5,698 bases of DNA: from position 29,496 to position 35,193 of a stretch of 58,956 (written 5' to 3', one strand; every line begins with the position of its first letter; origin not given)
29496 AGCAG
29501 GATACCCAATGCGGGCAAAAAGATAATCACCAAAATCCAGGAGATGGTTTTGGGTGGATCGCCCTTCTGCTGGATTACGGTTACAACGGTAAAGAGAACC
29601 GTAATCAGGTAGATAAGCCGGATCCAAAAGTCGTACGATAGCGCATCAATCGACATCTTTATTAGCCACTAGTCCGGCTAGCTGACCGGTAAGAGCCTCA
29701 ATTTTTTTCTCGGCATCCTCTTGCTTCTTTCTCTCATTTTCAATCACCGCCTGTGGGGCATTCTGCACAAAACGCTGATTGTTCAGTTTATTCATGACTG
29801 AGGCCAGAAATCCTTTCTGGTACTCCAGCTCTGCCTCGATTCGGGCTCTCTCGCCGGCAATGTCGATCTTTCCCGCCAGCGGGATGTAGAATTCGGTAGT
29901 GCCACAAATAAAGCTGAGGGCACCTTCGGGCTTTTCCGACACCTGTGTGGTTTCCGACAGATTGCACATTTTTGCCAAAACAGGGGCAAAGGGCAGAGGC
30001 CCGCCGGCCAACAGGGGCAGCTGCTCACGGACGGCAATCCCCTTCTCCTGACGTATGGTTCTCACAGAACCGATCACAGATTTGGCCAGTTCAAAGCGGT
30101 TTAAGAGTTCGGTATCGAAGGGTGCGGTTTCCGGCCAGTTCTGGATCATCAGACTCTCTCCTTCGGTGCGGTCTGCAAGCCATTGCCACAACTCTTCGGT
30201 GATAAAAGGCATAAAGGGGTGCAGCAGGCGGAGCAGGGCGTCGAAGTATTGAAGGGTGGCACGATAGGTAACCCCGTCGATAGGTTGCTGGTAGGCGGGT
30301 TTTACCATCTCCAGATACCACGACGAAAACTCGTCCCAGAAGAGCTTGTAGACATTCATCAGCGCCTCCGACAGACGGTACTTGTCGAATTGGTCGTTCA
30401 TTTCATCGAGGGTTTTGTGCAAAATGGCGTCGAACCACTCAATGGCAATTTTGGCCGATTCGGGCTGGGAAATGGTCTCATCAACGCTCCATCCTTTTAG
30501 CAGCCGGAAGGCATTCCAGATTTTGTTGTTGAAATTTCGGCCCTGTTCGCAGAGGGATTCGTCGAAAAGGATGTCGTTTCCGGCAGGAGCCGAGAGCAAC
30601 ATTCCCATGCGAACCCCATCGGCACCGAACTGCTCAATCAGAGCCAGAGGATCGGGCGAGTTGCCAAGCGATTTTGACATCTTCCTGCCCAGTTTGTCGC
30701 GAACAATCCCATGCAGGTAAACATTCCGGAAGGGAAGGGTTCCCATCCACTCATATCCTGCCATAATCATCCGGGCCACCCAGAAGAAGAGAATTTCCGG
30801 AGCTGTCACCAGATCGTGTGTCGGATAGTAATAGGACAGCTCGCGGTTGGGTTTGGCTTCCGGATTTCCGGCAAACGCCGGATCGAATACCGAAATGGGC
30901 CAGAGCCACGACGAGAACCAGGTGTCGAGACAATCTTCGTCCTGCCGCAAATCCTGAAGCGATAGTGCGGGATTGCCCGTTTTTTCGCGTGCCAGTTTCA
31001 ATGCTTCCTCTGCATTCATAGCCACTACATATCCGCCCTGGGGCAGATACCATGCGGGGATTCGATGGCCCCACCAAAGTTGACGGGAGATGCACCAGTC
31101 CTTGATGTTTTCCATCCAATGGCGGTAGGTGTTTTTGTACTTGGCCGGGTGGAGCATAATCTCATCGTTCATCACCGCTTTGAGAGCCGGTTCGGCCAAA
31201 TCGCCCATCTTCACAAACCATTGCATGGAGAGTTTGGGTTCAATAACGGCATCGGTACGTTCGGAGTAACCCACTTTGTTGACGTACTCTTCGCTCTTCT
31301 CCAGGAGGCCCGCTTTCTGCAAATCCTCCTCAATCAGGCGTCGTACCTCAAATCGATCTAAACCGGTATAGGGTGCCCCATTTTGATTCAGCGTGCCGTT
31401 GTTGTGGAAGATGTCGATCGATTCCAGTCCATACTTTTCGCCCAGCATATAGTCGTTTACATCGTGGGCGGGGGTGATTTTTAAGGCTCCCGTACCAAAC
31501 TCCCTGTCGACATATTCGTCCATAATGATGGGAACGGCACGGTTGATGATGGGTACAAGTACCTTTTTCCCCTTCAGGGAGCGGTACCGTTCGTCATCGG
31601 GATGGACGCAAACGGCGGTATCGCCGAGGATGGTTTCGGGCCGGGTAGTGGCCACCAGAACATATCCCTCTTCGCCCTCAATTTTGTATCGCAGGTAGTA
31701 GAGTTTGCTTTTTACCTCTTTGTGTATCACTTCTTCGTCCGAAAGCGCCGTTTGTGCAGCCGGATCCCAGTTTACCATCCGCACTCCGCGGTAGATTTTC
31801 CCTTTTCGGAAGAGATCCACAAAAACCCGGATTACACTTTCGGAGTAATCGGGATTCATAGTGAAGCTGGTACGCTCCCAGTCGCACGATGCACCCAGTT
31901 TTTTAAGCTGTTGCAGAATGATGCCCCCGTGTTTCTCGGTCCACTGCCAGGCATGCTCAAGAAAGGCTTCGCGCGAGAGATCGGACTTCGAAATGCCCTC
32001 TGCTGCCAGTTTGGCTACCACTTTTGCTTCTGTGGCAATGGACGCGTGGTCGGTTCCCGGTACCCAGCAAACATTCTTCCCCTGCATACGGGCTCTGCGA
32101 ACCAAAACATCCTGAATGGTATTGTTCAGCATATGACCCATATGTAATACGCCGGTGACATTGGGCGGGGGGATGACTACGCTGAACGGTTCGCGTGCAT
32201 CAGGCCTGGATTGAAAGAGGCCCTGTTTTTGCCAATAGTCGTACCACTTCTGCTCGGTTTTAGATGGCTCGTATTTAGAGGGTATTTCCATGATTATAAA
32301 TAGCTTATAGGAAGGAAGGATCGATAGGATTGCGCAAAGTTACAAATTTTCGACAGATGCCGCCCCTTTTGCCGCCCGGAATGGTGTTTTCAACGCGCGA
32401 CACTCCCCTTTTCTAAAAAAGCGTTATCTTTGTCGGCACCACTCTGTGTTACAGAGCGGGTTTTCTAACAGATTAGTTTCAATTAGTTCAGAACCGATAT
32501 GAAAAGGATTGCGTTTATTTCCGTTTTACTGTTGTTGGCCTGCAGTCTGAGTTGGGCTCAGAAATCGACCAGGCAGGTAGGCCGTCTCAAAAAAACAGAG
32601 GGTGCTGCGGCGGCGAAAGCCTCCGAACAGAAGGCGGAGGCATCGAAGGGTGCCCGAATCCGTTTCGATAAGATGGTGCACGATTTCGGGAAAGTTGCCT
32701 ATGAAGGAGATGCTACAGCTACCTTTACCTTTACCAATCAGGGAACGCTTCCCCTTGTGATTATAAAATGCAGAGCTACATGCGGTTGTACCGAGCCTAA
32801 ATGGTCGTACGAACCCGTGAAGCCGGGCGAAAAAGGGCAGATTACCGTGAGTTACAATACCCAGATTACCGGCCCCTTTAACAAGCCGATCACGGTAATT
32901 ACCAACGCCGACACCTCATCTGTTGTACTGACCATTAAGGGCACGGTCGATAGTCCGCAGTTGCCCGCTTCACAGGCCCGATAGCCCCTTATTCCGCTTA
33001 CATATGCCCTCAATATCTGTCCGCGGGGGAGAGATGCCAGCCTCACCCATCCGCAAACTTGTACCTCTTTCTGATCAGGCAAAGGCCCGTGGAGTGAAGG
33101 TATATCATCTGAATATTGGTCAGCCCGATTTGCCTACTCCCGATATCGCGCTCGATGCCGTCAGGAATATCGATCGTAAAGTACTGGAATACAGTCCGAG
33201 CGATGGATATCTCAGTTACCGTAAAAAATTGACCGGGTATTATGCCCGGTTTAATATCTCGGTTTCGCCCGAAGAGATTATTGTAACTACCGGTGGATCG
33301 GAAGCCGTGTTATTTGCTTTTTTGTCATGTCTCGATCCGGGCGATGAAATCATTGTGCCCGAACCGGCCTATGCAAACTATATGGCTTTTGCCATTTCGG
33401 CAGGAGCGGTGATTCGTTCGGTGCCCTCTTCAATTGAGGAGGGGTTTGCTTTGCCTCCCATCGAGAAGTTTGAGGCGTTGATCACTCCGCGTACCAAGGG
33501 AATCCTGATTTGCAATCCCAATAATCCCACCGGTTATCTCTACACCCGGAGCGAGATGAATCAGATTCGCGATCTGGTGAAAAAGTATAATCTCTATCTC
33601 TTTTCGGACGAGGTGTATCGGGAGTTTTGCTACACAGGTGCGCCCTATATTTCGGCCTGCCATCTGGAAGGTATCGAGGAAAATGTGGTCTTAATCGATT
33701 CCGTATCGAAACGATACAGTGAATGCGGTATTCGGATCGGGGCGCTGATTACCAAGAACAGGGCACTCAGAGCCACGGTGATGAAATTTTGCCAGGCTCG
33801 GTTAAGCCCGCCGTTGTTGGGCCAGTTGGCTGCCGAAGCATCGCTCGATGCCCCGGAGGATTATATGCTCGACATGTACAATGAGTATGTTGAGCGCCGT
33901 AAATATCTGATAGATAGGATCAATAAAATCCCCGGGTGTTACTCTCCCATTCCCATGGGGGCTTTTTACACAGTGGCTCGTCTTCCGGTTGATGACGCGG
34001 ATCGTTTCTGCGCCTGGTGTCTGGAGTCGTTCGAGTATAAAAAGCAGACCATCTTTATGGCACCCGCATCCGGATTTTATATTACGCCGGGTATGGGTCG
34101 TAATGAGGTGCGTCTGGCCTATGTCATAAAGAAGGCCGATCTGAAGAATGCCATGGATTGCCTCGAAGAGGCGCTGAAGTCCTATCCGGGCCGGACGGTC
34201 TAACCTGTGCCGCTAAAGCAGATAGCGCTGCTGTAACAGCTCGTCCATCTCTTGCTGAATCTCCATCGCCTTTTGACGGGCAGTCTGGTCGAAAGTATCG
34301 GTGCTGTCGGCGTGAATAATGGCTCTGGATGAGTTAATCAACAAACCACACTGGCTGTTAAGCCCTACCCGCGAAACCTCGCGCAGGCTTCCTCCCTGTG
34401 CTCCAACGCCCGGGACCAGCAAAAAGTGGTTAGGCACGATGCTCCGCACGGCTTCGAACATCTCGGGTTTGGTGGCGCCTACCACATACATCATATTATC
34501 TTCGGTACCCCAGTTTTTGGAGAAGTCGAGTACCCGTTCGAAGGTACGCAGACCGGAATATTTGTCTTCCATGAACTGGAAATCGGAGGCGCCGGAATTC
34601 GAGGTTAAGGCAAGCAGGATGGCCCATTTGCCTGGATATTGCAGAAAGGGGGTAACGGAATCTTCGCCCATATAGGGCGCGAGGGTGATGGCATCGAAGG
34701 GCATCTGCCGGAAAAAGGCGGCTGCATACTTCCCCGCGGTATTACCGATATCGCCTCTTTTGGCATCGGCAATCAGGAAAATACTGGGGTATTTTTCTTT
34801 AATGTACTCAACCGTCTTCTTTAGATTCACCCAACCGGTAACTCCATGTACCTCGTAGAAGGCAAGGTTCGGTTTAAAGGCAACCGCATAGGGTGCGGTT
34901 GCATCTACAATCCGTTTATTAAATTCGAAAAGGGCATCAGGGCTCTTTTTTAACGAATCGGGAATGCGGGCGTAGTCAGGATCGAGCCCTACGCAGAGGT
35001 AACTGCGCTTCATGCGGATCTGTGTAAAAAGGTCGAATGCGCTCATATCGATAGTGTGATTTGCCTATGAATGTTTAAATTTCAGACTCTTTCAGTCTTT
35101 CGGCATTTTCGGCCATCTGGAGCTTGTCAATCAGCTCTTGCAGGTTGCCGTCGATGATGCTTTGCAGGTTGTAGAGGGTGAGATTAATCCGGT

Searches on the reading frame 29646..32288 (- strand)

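Call 21: search_protein_families(library=pfam, proteins=[window:29646-32288:-])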
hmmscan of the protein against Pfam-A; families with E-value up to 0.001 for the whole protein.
window:29646-32288:- (880 aa): 5 families
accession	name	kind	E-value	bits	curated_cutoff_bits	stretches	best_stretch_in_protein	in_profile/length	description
PF00133.28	tRNA-synt_1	-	6.1e-126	421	22.7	1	14-574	1-412/414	tRNA synthetases class I (I, L, M and V)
PF08264.19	Anticodon_1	-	1.2e-35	123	25.1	1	618-758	3-145/148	Anticodon-binding domain of tRNA ligase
PF09334.17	tRNA-synt_1g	-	1.2e-18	67.5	20.1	1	42-187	8-135/391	tRNA synthetases class I (M)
PF10458.14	Val_tRNA-synt_C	-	5.7e-14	52.6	25.9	1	809-873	1-65/66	Valyl tRNA synthetase tRNA binding arm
PF13603.12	tRNA-synt_1_2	-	2.6e-10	40.5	25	1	239-298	85-144/185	Leucyl-tRNA synthetase, editing domain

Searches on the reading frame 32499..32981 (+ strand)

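Call 21: search_protein_families(library=pfam, proteins=[window:32499-32981:+])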
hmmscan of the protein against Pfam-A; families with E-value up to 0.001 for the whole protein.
window:32499-32981:+ (161 aa): 2 families
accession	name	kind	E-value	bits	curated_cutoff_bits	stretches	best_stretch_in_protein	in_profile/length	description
PF07610.17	DUF1573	-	2.1e-33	114.7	26.1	1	54-150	1-98/98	Protein of unknown function (DUF1573)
PF22544.2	HYDIN_VesB_CFA65-like_Ig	-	6.2e-18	65.3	25.5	1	52-149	1-100/100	HYDIN/CFA65/VesB-like, Ig-like domain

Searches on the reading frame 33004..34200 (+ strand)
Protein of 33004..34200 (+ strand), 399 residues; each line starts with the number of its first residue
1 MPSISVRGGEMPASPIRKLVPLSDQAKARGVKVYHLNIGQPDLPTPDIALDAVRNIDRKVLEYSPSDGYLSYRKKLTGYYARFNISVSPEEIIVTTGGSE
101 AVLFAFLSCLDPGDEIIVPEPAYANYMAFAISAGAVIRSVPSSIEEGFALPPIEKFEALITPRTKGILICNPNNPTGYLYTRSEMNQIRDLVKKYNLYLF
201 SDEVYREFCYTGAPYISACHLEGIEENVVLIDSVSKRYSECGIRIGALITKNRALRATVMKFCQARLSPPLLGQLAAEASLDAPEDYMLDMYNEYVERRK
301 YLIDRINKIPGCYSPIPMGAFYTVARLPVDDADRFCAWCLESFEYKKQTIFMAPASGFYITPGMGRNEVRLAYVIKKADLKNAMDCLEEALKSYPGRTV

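Call 21: search_protein_families(library=pfam, proteins=[window:33004-34200:+])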
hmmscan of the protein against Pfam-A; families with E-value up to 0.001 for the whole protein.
window:33004-34200:+ (399 aa): 3 families
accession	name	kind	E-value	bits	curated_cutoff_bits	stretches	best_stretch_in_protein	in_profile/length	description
PF00155.27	Aminotran_1_2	-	4.2e-51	174.7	19.7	1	33-385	3-359/361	Aminotransferase class I and II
PF01041.23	DegT_DnrJ_EryC1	-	3.4e-07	30.3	19.8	1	86-202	36-145/360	DegT/DnrJ/EryC1/StrS aminotransferase family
PF00266.25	Aminotran_5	-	1.8e-06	27.6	21.5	1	87-203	58-176/371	Aminotransferase class-V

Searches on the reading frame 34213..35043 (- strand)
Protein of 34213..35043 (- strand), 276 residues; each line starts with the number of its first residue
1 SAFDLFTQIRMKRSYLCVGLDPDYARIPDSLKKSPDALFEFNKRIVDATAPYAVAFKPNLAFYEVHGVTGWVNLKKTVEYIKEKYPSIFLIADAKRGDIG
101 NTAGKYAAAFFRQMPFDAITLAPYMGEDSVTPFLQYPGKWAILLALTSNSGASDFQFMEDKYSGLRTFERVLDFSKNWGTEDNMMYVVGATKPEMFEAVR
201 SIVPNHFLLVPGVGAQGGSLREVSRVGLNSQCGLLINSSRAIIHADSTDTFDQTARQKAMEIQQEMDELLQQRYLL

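Call 21: search_protein_families(library=pfam, proteins=[window:34213-35043:-])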
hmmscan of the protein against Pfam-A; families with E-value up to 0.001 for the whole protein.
window:34213-35043:- (276 aa): 1 family
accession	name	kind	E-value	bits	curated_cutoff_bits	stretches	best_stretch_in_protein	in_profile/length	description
PF00215.30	OMPdecase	-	1.8e-26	93.8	27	1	15-246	2-212/221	Orotidine 5'-phosphate decarboxylase / HUMPS family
